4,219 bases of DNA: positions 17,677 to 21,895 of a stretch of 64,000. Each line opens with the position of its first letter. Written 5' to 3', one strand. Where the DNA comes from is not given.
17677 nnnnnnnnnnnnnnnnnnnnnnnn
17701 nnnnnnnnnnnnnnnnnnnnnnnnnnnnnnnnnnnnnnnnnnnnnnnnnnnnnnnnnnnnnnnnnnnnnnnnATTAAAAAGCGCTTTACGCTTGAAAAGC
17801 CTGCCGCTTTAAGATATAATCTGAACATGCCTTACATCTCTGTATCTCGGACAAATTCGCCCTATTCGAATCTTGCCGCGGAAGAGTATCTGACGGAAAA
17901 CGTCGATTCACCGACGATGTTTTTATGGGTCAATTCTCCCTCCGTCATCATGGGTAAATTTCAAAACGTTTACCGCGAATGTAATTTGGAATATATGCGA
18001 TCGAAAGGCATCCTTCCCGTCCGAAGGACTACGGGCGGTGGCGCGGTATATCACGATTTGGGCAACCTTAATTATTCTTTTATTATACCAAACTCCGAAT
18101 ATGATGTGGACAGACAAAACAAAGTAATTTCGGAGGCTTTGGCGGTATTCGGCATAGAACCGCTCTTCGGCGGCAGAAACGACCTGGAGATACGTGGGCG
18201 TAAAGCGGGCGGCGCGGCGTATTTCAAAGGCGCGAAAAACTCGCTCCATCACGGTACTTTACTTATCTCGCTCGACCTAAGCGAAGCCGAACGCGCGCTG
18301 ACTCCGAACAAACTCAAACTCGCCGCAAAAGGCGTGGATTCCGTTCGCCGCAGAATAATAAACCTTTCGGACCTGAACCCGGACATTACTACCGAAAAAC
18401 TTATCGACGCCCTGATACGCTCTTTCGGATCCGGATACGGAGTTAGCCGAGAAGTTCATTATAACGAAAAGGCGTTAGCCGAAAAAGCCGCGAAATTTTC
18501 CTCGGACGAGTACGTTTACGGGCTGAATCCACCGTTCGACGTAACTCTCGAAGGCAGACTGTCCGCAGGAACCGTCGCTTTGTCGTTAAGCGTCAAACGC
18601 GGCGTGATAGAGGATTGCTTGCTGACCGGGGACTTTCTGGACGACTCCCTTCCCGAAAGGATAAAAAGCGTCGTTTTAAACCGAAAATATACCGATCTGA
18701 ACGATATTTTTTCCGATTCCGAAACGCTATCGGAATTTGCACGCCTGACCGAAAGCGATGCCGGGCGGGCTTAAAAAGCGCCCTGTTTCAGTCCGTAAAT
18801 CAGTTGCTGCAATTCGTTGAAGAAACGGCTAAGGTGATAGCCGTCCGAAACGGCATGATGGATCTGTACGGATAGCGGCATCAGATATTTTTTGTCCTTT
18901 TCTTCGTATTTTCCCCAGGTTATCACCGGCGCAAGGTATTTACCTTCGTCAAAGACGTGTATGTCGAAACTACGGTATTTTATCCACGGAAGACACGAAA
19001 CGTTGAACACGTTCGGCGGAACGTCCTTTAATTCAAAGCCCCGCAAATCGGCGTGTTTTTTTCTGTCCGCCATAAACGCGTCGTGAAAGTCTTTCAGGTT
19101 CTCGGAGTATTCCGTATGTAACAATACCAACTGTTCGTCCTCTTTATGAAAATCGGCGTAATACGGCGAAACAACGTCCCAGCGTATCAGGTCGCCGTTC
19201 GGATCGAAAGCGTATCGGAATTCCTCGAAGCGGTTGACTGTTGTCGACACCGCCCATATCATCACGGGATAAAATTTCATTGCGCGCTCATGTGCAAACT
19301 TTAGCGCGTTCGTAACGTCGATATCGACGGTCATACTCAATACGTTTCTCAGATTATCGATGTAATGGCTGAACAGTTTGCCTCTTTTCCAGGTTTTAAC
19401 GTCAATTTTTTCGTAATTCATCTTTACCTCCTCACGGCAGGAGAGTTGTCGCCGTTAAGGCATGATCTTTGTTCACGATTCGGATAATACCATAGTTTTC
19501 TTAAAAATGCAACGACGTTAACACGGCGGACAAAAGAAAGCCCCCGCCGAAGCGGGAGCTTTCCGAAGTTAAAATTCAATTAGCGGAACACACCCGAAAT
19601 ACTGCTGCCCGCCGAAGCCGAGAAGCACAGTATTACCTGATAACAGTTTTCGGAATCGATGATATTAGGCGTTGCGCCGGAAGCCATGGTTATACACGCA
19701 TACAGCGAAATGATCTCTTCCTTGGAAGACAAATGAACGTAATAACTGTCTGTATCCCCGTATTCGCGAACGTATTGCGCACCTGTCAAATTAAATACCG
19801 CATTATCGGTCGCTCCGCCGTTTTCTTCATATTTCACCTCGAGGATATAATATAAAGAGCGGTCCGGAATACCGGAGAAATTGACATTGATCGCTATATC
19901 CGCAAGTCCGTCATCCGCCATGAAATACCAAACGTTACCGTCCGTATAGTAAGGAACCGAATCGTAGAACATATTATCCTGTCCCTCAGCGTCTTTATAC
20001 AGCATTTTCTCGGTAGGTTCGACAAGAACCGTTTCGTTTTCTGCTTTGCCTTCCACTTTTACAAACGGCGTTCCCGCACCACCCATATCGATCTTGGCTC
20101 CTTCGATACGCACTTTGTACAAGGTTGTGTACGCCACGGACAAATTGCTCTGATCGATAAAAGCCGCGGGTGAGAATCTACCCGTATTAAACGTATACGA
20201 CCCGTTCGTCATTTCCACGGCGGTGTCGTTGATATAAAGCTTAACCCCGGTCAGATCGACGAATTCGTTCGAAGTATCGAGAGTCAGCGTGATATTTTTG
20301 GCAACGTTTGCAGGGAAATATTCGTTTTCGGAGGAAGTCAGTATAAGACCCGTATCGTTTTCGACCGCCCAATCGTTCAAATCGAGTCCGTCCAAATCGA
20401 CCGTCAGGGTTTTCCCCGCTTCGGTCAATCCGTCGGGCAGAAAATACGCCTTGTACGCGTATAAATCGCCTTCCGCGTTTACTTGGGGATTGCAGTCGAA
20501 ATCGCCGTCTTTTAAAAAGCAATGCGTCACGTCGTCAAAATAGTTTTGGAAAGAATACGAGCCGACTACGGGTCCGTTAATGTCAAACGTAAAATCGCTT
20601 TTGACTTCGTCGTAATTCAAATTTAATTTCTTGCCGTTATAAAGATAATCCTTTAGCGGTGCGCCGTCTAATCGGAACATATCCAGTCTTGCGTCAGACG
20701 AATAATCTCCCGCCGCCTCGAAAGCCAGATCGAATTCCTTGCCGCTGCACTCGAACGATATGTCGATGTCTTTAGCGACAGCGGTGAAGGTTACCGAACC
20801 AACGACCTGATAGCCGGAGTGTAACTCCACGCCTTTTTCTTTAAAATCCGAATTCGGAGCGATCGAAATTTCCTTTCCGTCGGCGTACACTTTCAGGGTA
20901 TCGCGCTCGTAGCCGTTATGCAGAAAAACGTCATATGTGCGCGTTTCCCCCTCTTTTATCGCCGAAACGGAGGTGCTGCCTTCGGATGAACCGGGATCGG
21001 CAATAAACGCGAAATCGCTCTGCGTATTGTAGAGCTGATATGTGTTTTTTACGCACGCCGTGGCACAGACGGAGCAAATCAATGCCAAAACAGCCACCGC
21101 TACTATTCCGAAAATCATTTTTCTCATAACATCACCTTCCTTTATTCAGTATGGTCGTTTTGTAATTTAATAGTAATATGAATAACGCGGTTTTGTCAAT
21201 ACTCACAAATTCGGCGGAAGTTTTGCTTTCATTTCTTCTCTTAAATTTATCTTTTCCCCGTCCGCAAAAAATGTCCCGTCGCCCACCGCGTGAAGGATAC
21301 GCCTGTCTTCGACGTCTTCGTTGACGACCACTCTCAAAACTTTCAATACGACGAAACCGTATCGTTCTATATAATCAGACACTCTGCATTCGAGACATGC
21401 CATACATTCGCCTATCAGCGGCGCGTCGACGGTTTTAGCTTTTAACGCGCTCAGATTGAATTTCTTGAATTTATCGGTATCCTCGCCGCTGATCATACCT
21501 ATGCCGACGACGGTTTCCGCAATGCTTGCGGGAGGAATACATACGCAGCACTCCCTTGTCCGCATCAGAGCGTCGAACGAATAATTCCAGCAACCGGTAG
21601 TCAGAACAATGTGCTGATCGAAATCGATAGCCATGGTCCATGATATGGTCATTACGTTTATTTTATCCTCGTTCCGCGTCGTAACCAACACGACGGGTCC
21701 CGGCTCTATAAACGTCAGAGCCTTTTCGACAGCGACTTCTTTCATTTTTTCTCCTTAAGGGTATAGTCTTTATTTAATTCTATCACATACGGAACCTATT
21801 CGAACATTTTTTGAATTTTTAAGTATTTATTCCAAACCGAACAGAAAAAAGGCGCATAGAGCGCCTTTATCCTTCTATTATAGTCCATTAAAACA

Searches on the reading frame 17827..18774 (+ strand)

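Call 73: search_protein_families(library=pfam, proteins=[window:17827-18774:+], max_evalue=0.00001)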
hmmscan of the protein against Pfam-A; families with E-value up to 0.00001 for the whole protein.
window:17827-18774:+ (315 aa): 2 families
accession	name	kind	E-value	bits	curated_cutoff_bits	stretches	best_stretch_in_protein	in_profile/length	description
PF21948.1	LplA-B_cat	-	3.8e-58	197.2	27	1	12-200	2-199/200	Lipoyl protein ligase A/B catalytic domain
PF10437.14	Lip_prot_lig_C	-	1.3e-10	41.5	24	1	234-308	1-77/85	Bacterial lipoate protein ligase C-terminus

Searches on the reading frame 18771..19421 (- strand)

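Call 73: search_protein_families(library=pfam, proteins=[window:18771-19421:-], max_evalue=0.00001)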
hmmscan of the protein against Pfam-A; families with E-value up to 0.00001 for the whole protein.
window:18771-19421:- (216 aa): 1 family
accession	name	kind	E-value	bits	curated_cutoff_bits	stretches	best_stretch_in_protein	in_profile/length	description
PF00302.23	CAT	-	4.3e-63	213.5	23.5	1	1-205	1-205/205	Chloramphenicol acetyltransferase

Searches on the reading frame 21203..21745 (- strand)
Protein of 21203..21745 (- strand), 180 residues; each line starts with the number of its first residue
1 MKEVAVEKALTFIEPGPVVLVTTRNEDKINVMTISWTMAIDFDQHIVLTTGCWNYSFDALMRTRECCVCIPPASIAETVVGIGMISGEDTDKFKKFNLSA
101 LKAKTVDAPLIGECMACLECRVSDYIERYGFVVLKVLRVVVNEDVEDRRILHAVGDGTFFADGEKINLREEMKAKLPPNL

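Call 73: search_protein_families(library=pfam, proteins=[window:21203-21745:-], max_evalue=0.00001)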
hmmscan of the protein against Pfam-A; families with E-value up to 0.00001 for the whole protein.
window:21203-21745:- (180 aa): 1 family
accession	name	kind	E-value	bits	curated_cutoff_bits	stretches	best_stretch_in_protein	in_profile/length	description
PF01613.24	Flavin_Reduct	-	1.5e-21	77.5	27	1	15-151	5-143/153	Flavin reductase like domain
